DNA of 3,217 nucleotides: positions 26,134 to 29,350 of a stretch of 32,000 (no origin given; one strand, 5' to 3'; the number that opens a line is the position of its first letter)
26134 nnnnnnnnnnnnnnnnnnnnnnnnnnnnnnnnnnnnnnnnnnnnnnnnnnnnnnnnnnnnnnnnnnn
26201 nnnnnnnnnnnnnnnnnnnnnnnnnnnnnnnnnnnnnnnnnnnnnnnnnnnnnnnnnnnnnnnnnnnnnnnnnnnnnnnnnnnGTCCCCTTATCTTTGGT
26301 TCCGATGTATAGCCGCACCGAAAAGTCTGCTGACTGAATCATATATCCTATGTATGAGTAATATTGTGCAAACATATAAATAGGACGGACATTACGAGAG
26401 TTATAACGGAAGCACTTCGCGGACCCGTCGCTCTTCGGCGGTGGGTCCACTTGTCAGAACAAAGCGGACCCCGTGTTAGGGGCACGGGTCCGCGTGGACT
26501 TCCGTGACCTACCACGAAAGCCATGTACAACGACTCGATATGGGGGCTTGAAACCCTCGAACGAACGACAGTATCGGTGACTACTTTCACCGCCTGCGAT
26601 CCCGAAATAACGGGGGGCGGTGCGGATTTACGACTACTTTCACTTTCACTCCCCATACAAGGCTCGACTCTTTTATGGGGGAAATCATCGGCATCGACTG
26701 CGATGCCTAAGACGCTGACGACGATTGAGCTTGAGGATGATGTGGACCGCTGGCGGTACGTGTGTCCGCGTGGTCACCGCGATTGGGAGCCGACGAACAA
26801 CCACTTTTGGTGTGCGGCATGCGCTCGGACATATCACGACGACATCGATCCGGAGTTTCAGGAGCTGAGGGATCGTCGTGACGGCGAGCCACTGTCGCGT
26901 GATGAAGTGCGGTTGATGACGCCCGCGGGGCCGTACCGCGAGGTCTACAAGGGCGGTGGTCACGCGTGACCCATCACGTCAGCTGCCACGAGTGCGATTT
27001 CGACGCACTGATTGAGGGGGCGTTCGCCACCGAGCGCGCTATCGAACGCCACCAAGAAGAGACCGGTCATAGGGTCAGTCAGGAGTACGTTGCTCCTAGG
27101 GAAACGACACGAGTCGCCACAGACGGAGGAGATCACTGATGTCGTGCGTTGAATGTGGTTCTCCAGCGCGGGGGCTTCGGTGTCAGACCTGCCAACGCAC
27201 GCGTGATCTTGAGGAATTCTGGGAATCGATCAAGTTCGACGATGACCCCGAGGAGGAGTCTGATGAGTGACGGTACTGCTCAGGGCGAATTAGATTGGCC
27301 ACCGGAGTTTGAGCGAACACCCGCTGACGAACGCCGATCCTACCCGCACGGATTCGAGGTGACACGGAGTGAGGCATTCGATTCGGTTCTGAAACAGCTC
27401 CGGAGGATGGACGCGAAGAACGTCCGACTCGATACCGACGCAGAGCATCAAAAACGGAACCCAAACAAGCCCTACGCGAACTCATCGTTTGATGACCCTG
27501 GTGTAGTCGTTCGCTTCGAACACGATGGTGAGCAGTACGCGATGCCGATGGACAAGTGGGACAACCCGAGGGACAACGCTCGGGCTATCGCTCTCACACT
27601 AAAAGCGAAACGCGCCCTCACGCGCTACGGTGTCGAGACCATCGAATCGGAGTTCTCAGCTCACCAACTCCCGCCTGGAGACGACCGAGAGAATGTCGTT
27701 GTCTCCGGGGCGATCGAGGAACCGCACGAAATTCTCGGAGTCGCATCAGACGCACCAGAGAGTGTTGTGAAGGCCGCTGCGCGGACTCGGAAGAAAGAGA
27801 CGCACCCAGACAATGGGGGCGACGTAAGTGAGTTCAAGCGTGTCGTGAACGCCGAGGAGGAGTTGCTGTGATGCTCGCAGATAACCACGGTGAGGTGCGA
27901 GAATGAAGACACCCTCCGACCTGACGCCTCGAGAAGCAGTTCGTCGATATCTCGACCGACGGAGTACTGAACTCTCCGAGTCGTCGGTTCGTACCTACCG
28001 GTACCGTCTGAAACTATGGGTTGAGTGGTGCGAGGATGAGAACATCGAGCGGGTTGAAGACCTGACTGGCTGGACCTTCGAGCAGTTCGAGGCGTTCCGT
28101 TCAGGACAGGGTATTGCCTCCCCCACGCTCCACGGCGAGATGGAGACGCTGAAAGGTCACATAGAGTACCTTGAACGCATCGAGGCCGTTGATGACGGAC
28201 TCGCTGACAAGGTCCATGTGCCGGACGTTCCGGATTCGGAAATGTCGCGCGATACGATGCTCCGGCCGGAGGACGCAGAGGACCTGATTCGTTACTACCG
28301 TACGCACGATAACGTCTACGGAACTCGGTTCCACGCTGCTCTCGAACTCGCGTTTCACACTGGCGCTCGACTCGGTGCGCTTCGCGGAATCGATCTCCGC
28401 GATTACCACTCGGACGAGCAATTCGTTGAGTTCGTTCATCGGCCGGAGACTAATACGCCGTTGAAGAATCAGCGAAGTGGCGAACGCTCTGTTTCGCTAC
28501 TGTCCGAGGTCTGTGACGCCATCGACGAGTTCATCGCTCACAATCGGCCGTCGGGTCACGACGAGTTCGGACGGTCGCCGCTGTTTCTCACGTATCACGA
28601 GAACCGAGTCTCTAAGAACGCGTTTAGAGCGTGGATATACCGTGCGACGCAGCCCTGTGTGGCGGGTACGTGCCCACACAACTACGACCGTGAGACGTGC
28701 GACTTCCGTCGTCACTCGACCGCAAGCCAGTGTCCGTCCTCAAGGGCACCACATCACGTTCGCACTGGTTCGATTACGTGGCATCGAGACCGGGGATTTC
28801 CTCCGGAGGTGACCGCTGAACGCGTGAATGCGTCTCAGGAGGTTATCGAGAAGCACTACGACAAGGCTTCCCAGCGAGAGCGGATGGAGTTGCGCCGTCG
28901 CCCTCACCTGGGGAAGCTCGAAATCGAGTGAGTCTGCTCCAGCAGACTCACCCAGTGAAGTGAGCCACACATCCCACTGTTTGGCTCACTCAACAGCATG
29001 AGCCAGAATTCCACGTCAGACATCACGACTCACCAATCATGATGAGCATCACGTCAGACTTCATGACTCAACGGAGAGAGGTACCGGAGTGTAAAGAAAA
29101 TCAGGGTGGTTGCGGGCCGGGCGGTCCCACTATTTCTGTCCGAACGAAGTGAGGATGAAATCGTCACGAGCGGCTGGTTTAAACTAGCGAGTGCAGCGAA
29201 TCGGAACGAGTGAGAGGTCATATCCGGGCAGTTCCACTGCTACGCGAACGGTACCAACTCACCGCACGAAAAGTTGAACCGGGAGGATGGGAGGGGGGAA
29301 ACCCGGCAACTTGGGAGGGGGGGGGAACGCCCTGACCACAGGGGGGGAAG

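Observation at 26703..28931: Integrase operon preceded by three zinc-binding mini-proteins and a J-domain protein, all translationally coupled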

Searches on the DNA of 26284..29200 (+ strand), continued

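Call 100: search_with_rna_model(model_id=R1, sources=[window, L001, L002, L003, L004, L005, L006, L007, L008, L009, L010, L011, L012, L014, L015, L016, L017, L018, L019, L020, L021, L022, L023, L024, L025, L026, L027, L028, L029, L032, L034, L035, L036, L037, L038, L039, L040, L056, L058, L059, L060, L061, L062, L063, L064], max_evalue=1, make_alignment=true)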
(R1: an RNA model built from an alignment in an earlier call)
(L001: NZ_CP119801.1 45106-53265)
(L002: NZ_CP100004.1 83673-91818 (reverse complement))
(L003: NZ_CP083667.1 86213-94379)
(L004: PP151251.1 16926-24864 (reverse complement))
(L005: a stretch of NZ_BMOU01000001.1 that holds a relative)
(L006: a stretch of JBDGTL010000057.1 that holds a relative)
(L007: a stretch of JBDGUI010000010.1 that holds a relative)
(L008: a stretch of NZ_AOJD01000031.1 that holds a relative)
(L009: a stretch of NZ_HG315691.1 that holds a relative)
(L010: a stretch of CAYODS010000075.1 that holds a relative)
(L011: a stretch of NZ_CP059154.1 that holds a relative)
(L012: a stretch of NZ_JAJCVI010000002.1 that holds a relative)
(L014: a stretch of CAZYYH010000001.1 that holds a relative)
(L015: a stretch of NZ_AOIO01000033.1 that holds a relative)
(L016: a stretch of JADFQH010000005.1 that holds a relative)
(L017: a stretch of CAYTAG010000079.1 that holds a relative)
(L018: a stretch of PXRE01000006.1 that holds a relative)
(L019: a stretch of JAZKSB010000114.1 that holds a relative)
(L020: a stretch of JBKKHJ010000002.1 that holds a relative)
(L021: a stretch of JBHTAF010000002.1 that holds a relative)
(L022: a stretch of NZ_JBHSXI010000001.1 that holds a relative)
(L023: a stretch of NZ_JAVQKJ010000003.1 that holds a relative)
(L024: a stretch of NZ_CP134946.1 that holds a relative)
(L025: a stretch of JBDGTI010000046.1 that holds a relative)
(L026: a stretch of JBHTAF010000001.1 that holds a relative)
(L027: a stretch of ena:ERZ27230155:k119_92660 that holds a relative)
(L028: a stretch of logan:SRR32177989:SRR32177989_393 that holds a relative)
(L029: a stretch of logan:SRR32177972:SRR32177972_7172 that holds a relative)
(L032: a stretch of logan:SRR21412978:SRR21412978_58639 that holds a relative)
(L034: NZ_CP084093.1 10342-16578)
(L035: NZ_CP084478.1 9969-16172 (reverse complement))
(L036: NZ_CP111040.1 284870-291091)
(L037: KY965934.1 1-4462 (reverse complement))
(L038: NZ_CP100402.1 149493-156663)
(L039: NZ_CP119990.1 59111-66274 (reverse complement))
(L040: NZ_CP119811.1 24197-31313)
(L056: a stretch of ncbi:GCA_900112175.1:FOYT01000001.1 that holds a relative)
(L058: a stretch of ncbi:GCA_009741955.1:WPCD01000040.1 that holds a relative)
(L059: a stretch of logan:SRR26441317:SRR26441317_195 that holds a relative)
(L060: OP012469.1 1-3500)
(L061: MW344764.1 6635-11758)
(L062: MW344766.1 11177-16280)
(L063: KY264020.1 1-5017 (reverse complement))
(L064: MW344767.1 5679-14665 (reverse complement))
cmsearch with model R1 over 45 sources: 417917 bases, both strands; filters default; matches with E-value up to 1: 28.
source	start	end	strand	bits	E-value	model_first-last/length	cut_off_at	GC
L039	3505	3628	+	123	1.2e-32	1-125/125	no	0.67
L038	3499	3623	+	122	2.3e-32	1-125/125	no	0.61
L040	3499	3617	+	120.1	8.1e-32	1-125/125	no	0.61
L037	2501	2623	+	118.8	2e-31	1-125/125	no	0.64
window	26404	26528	+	117.7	4e-31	1-125/125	no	0.62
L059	3516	3640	+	116.5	8.9e-31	1-125/125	no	0.63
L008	3994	4116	+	113.4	7.1e-30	1-125/125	no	0.64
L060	1841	1956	-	93.6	3.6e-24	1-125/125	no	0.63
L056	1503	1626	+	78.8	6.7e-20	1-125/125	no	0.56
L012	3434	3554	+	62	4.6e-15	1-125/125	no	0.66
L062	3569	3680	+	45.6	2.5e-10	1-125/125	no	0.62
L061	3158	3250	+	44.6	4.9e-10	1-125/125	no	0.57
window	26387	26507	-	32.5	1.5e-06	1-125/125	no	0.6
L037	2480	2602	-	26.9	6.1e-05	1-125/125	no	0.63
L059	3500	3619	-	25.5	0.00015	1-125/125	no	0.63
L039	3483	3606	-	24.5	0.0003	1-125/125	no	0.68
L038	3477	3601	-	23.1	0.00076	1-125/125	no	0.63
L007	705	798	+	21.3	0.0025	1-125/125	no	0.64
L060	1863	1980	+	16.5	0.061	1-125/125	no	0.61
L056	1500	1604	-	15.9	0.088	1-125/125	no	0.57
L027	6366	6484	-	15.7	0.1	1-125/125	no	0.7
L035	3718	3780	+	15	0.16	16-91/125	no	0.59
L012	3447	3519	-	13.9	0.33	15-92/125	no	0.7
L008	3984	4094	-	13.6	0.4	1-125/125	no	0.65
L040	3500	3593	-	13.2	0.54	3-102/125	no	0.63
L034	3650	3770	+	13.1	0.55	1-125/125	no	0.6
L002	3054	3184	-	12.8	0.7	1-125/125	no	0.69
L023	11540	11630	+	12.8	0.71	1-125/125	no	0.68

Alignment A8: 28 matches aligned to the model, 180 columns, each read 5' to 3' on its own strand. Consensus structure (alignment columns), stored with it:
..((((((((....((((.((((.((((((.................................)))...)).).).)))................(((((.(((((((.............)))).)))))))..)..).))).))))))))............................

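Call 101: search_with_rna_model(model_id=R1, sources=[window, L007, L008, L012, L037, L038, L039, L040, L056, L059, L060, L061, L062], max_evalue=1e-8, make_alignment=true, show_alignments=0)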
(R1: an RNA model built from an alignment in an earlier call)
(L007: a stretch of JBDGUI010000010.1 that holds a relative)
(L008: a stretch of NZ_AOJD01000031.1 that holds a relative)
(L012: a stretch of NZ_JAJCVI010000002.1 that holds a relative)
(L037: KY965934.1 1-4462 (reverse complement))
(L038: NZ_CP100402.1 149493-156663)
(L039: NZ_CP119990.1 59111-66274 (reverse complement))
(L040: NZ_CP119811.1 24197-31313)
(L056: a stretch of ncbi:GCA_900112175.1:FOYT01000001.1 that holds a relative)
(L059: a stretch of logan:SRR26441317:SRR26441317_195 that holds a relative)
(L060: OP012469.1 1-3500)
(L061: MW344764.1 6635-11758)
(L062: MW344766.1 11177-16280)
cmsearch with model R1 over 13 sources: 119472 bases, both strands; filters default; matches with E-value up to 1e-8: 12.
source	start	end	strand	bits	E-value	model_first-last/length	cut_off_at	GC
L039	3505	3628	+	123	3.5e-33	1-125/125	no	0.67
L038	3499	3623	+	122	6.7e-33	1-125/125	no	0.61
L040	3499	3617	+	120.1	2.3e-32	1-125/125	no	0.61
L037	2501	2623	+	118.8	5.8e-32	1-125/125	no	0.64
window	26404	26528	+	117.7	1.2e-31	1-125/125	no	0.62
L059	3516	3640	+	116.5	2.5e-31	1-125/125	no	0.63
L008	3994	4116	+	113.4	2e-30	1-125/125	no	0.64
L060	1841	1956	-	93.6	1e-24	1-125/125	no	0.63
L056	1503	1626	+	78.8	1.9e-20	1-125/125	no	0.56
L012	3434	3554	+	62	1.3e-15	1-125/125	no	0.66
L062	3569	3680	+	45.6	7.1e-11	1-125/125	no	0.62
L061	3158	3250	+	44.6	1.4e-10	1-125/125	no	0.57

Alignment A9: 12 matches aligned to the model, 138 columns, each read 5' to 3' on its own strand. Consensus structure (alignment columns), stored with it:
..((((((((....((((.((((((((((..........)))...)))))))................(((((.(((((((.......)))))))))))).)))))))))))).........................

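Call 104: search_rna_families(source=window, start=26284, end=26720, threshold=evalue, max_evalue=1)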
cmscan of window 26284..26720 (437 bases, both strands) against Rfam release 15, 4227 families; matches with E-value up to 1: 1.
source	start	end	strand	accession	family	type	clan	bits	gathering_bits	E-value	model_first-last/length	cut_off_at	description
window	26413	26527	+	RF02180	ST7-AS1_2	Gene; lncRNA;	-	15.5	50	0.44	1-110/110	no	ST7 antisense RNA 1 conserved region 2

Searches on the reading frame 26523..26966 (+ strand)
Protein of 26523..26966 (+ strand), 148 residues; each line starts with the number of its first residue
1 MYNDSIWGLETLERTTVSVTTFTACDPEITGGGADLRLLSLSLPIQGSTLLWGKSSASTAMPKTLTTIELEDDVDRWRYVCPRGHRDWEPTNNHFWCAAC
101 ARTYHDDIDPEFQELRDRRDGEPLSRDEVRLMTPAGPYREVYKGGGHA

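Call 86: search_protein_families(library=phrogs, proteins=[window:26523-26966:+], max_evalue=0.01)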
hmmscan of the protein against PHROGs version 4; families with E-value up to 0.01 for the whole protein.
window:26523-26966:+ (148 aa): 2 families
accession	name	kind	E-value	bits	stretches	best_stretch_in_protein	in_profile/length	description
phrog_36874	-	unknown function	2e-31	109.9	1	61-139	67-142/152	-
phrog_18310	-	unknown function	1e-30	106.6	1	67-141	4-76/82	-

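Call 87: search_protein_families(library=ncbifam, proteins=[window:26523-26966:+], max_evalue=0.01)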
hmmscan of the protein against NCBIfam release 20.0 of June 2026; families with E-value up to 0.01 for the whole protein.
window:26523-26966:+ (148 aa): 0 families

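Call 119: search_protein_families(library=pfam, proteins=[L056:3583-3750:+, L056:3714-4001:+], max_evalue=0.01)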
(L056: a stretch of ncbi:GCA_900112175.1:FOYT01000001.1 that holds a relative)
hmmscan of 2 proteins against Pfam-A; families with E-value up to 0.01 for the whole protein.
L056:3583-3750:+ (56 aa): 1 family
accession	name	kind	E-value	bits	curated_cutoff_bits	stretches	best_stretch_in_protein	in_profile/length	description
PF24461.1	DUF7576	-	0.0049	17.1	27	1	3-45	16-50/60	Family of unknown function (DUF7576)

L056:3714-4001:+ (96 aa): 1 family
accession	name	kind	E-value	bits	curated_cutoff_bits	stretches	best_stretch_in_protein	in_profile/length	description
PF02945.21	Endonuclease_7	-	0.0067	16.8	23.6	1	30-78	22-69/82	Recombination endonuclease VII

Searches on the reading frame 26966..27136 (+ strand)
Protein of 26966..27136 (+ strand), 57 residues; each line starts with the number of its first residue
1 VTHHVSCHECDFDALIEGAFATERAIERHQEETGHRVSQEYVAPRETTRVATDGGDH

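Call 3: search_protein_families(library=pfam, proteins=[window:26966-27136:+], max_evalue=1)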
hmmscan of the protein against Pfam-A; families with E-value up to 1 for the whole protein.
window:26966-27136:+ (57 aa): 1 family
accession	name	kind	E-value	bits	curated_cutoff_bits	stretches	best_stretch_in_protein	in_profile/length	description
PF24398.1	DUF7542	-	0.00023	21.2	28.2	1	4-38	7-41/77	Family of unknown function (DUF7542)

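Call 50: search_dna_similar(query=window:26966-27136:+, collection=plasmids, mode=protein, max_evalue=0.1, max_rows=25)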
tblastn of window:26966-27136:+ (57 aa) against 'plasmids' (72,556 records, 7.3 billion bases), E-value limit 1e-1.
No match.

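Call 86: search_protein_families(library=phrogs, proteins=[window:26966-27136:+], max_evalue=0.01)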
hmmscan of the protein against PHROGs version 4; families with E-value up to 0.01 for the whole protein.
window:26966-27136:+ (57 aa): 0 families

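Call 87: search_protein_families(library=ncbifam, proteins=[window:26966-27136:+], max_evalue=0.01)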
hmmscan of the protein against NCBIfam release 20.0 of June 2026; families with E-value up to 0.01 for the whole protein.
window:26966-27136:+ (57 aa): 0 families

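Call 108: find_homologous_proteins(query=window:26966-27136:+, max_evalue=0.01)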
Query seq(57 aa) (57 aa): 1 proteins with E <= 0.01 among 1 candidates.
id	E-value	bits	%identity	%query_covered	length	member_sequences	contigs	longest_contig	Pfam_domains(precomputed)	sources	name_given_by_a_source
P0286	1.9e-22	95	83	95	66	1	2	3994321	-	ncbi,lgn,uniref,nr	ncbi:hypothetical protein G3I44_16495 [Halogeometricum borinquense]|uniref:Uncharacterized protein n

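Call 119: search_protein_families(library=pfam, proteins=[L056:3583-3750:+, L056:3714-4001:+], max_evalue=0.01)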
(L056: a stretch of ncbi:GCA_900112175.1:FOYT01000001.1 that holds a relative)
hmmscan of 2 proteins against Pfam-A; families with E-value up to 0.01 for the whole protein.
L056:3583-3750:+ (56 aa): 1 family
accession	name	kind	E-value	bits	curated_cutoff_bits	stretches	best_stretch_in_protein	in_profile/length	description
PF24461.1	DUF7576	-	0.0049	17.1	27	1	3-45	16-50/60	Family of unknown function (DUF7576)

L056:3714-4001:+ (96 aa): 1 family
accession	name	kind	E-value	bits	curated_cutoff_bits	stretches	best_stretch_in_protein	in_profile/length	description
PF02945.21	Endonuclease_7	-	0.0067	16.8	23.6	1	30-78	22-69/82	Recombination endonuclease VII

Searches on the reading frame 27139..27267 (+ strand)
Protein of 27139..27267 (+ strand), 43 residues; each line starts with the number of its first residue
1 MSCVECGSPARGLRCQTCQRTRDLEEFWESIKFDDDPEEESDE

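Call 3: search_protein_families(library=pfam, proteins=[window:27139-27267:+], max_evalue=1)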
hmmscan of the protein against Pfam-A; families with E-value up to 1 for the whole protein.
window:27139-27267:+ (43 aa): 4 families
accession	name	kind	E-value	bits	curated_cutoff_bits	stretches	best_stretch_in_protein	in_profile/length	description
PF12898.13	Stc1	-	0.0016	19.4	24.8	1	1-30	39-69/84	Stc1 domain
PF12773.13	DZR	-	0.023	15.3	27.3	1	3-24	15-36/45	Double zinc ribbon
PF00130.28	C1_1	-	0.058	13.7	26.5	1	2-21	13-37/53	Phorbol esters/diacylglycerol binding domain (C1 domain)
PF24973.1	EGF_LMN_ATRN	-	0.11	13.1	27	1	2-20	14-32/44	Laminin/attractin EGF domain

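Call 51: search_dna_similar(query=window:27139-27267:+, collection=plasmids, mode=protein, max_evalue=0.1, max_rows=25)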
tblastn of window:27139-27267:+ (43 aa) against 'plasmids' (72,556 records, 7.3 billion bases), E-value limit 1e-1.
No match.

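Call 86: search_protein_families(library=phrogs, proteins=[window:27139-27267:+], max_evalue=0.01)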
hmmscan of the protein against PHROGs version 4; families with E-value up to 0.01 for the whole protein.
window:27139-27267:+ (43 aa): 0 families

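Call 87: search_protein_families(library=ncbifam, proteins=[window:27139-27267:+], max_evalue=0.01)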
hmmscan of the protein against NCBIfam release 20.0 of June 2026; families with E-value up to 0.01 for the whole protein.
window:27139-27267:+ (43 aa): 0 families

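Call 109: find_homologous_proteins(query=window:27139-27267:+, max_evalue=0.01)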
Query window:27139-27267:+ (43 aa): 2 proteins with E <= 0.01 among 2 candidates.
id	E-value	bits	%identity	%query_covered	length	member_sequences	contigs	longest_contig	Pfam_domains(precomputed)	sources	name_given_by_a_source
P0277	3.7e-22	93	100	100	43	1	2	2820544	-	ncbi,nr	ncbi:hypothetical protein [Halogeometricum borinquense]|nr:hypothetical protein [Halogeometricum bor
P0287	9.3e-16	73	72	100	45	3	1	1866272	-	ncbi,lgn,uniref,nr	ncbi:hypothetical protein SAMN04487947_0426 [Halogeometricum rufum]|uniref:Uncharacterized protein n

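Call 119: search_protein_families(library=pfam, proteins=[L056:3583-3750:+, L056:3714-4001:+], max_evalue=0.01)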
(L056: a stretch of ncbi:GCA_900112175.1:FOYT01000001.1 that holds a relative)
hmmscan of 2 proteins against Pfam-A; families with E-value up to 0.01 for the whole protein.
L056:3583-3750:+ (56 aa): 1 family
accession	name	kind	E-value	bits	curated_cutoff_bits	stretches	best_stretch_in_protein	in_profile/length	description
PF24461.1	DUF7576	-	0.0049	17.1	27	1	3-45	16-50/60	Family of unknown function (DUF7576)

L056:3714-4001:+ (96 aa): 1 family
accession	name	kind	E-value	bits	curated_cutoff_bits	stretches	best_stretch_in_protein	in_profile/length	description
PF02945.21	Endonuclease_7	-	0.0067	16.8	23.6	1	30-78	22-69/82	Recombination endonuclease VII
